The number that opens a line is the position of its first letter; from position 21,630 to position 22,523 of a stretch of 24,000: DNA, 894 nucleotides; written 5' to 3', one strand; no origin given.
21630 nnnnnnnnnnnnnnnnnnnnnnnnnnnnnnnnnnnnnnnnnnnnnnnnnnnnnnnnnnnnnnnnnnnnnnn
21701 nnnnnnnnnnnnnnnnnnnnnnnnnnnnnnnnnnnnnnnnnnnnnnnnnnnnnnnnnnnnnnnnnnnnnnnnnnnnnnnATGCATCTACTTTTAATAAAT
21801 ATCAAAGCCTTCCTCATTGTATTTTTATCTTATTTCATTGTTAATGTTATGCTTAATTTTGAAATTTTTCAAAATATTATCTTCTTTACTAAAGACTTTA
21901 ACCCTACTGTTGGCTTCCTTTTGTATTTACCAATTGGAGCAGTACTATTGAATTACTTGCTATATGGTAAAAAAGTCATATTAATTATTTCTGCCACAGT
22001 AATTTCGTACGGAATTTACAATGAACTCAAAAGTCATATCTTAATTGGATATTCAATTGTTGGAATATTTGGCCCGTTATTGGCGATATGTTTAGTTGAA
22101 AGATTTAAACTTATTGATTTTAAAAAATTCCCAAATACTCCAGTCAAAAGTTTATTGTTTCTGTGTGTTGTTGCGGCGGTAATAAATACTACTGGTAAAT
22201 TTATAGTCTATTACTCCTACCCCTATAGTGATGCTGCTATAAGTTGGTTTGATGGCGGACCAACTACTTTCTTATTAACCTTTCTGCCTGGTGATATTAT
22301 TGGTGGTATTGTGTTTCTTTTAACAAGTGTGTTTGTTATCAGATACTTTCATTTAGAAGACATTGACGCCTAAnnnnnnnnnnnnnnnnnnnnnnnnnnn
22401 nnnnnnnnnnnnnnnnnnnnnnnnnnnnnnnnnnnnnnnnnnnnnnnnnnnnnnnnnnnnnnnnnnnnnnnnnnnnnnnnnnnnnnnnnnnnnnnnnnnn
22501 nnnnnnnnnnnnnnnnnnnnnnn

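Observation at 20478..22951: ~2.2-kb insert beside tRNA-Arg(CCG), bracketed by an 88%-identical 91-bp direct repeat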

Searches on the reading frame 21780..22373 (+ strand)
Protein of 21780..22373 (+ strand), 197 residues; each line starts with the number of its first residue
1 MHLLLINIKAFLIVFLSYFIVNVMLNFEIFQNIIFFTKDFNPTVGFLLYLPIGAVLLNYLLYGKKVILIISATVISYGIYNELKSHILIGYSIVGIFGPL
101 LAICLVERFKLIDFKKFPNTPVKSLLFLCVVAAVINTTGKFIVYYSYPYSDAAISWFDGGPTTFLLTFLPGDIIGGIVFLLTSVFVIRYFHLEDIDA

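Call 7: search_protein_families(library=pfam, proteins=[window:21780-22373:+], max_evalue=0.01)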
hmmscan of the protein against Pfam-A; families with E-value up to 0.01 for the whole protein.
window:21780-22373:+ (197 aa): 0 families

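Call 23: find_homologous_proteins(query=window:21780-22373:+, max_evalue=0.001)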
Query window:21780-22373:+ (197 aa): 2 proteins with E <= 0.001 among 368 candidates.
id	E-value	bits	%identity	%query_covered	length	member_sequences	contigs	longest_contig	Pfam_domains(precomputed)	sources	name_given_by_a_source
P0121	2.1e-115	402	98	100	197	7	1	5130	-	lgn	-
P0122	2.3e-77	277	66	100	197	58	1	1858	-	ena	-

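Call 24: find_encoding_contigs(protein=P0122, flank=10000, max_places=10)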
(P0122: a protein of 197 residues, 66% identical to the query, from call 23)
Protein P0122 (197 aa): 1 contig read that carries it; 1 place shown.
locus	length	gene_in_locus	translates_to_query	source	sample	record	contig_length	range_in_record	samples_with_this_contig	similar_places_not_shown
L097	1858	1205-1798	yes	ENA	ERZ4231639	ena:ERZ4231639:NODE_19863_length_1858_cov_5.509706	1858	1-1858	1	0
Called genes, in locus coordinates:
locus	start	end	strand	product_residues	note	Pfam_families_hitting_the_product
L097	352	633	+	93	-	-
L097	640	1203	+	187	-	-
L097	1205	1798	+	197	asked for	-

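Call 26: find_encoding_contigs(protein=P0125, flank=8000, max_places=3)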
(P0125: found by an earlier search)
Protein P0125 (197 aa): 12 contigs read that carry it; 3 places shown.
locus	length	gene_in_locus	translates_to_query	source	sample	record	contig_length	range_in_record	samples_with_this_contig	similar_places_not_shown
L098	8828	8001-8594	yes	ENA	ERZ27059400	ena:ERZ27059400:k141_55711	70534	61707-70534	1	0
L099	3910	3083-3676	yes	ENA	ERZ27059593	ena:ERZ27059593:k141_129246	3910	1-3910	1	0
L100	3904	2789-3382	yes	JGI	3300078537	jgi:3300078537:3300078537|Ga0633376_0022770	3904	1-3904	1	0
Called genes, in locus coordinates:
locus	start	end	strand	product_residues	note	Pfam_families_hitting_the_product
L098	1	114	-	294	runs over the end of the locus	PF13714:PEP_mutase, PF00463:ICL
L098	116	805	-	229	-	PF00392:GntR, PF07729:FCD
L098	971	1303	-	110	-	PF01192:RNA_pol_Rpb6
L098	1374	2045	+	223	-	PF00929:RNase_T, PF13482:RNase_H_2 (faint)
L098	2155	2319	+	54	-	PF00478:IMPDH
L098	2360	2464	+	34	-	-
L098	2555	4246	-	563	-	PF02784:Orn_Arg_deC_N, PF00278:Orn_DAP_Arg_deC, PF00856:SET (weak)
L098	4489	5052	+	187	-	-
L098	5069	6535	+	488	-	PF20695:UbiD_N, PF01977:UbiD, PF20696:UbiD_C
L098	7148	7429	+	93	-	-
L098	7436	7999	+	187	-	-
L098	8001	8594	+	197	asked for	-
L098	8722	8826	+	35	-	?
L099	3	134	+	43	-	?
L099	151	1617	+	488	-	PF20695:UbiD_N, PF01977:UbiD, PF20696:UbiD_C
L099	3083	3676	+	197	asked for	-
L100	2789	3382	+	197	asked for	-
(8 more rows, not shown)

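Call 38: search_protein_families(library=ncbifam, proteins=[window:21780-22373:+], max_evalue=1)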
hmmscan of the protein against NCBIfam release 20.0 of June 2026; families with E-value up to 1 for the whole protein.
window:21780-22373:+ (197 aa): 0 families

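Call 39: search_protein_families(library=phrogs, proteins=[window:21780-22373:+], max_evalue=1)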
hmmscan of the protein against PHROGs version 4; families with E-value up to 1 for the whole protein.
window:21780-22373:+ (197 aa): 1 family
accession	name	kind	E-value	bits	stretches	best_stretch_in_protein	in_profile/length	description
phrog_33315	-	unknown function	0.37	12.2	1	63-94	19-49/86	-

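Call 40: search_protein_families(library=padloc, proteins=[window:21780-22373:+], max_evalue=1)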
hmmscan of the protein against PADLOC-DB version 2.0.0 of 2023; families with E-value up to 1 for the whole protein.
window:21780-22373:+ (197 aa): 0 families

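Call 65: search_protein_representatives(alignment_id=A3)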
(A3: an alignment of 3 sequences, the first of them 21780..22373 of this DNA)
Query: 3 sequences, 197 profile positions. Proteins with E-value up to 0.001 (for the whole library): 29; up to 1e-10: 10; up to 1e-30: 1. The best 29 are listed.
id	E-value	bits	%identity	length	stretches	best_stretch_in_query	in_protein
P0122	2.9e-109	379.8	-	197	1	1-197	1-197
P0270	3.8e-28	115.0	-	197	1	1-186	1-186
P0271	2.8e-24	102.4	-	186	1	13-194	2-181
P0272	2.4e-20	89.6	-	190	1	5-194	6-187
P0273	2.4e-20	89.6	-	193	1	8-185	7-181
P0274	6.9e-20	88.1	-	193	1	43-195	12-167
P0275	2.3e-15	73.3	-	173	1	38-195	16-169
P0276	2.3e-14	70.1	-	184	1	1-182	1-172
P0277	4.9e-12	62.4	-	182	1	40-186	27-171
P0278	4.7e-11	59.2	-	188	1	10-193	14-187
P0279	2.9e-10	56.6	-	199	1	29-191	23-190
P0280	6.9e-10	55.4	-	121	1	4-119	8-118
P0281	1.9e-09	54.0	-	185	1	42-191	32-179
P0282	5.9e-09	52.4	-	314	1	17-188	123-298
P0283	7.3e-09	52.1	-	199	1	17-187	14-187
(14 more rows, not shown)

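Call 67: search_protein_families(library=pfam, alignment_id=A4, max_evalue=0.1)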
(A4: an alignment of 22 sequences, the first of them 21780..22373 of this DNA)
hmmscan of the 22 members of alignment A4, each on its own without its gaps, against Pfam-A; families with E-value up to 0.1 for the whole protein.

A. member 1, window:21780-22373:+ (197 aa): 0 families

B. families by the number of members that match (of 22 scanned): 4 families
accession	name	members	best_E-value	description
PF05231.19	MASE1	7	7.5e-07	MASE1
PF05805.17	L6_membrane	1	0.028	L6 membrane protein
PF04574.18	DUF592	1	0.031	Protein of unknown function (DUF592)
PF24347.1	FIGL1_N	1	0.095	FIGL1 N-terminal domain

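Call 71: predict_structure(alignment_id=A4)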
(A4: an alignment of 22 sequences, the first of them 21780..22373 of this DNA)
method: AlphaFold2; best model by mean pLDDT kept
length: 197 residues; sequences in the alignment: 22
mean_pLDDT: 87.8   pTM: 0.86
mean pLDDT of the five models: 87.8, 87.4, 86.9, 86.2, 85.9
residues with pLDDT >= 90: 129; 70-90: 41; 50-70: 26; < 50: 1
segments of 3 or more residues with pLDDT < 50: none
pLDDT, mean of each block of 10 residues (from residue 1): 92 96 82 65 73 98 96 95 87 97 97 93 98 97 78 57 89 97 96 70
secondary structure, 60 per line:
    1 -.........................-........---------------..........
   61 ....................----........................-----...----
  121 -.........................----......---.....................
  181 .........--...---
elements in order: H2-26 H28-35 H51-80 H85-108 H122-146 H151-156 H160-189

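Call 74: fold_search(model_id=the predicted structure, library=pdb)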
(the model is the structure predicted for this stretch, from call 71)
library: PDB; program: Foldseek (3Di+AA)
matches with E <= 10: 195; with E <= 0.001: 0
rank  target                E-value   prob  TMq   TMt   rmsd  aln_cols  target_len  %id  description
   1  5edl                  2.6e-01  0.94  0.49  0.49   6.4       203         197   13  Crystal structure of an S-component of ECF transporter (released 2016-08-17)
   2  4tkr_A                2.7e-01  0.94  0.49  0.52   7.3       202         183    8  Native-SAD phasing for ThiT from Listeria monocytogenes serovar. (released 2014-06-18)
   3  3rlb_A                4.2e-01  0.94  0.52  0.57   5.5       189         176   10  Crystal structure at 2.0 A of the S-component for thiamin from an ECF-type ABC transporter (released 2011-06-29)
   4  4tkr_B                6.2e-01  0.82  0.47  0.49   6.8       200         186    8  Native-SAD phasing for ThiT from Listeria monocytogenes serovar. (released 2014-06-18)
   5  4rfs_S                8.2e-01  0.57  0.43  0.45   7.9       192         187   14  Structure of a pantothenate energy coupling factor transporter (released 2014-12-24)
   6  4xnv                  9.9e-01  0.11  0.21  0.15  14.5       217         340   13  The human P2Y1 receptor in complex with BPTU (released 2015-04-01)
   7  3te2_C                9.9e-01  0.08  0.20  0.16  21.0       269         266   15  Crystal structure of HSC K16S (released 2012-03-07)
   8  4xnw_C                1.0e+00  0.15  0.25  0.16  14.5       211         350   16  The human P2Y1 receptor in complex with MRS2500 (released 2015-04-01)
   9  3tds_A                1.1e+00  0.04  0.14  0.13  20.6       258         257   17  Crystal structure of HSC F194I (released 2012-03-07)
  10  5kbw_B                1.2e+00  0.63  0.47  0.52   5.7       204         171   13  Crystal structure of TmRibU, the riboflavin-binding S subunit from the Thermotoga maritima ECF transporter (released 2016-06-29)
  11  3tdo_A                1.2e+00  0.04  0.15  0.12  20.9       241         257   15  Crystal structure of HSC at pH 9.0 (released 2012-03-07)
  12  5z1n                  1.3e+00  0.16  0.24  0.27  10.4       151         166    7  Crystal structure of C terminal region of G-protein interacting protein 1 (Gip1) from Dictyostelium discoideum (released 2018-10-17)
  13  3rlb_B                1.3e+00  0.82  0.56  0.60   5.0       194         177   12  Crystal structure at 2.0 A of the S-component for thiamin from an ECF-type ABC transporter (released 2011-06-29)
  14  5z39                  1.5e+00  0.13  0.23  0.26  11.8       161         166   12  Crystal structure of C terminal region of G-protein interacting protein 1 (Gip1) from Dictyostelium discoideum form II (released 2018-10-17)
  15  9avi_A                1.8e+00  0.08  0.21  0.19  26.3       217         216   11  TolQ inner membrane protein from Acinetobacter baumannii (released 2025-01-22)
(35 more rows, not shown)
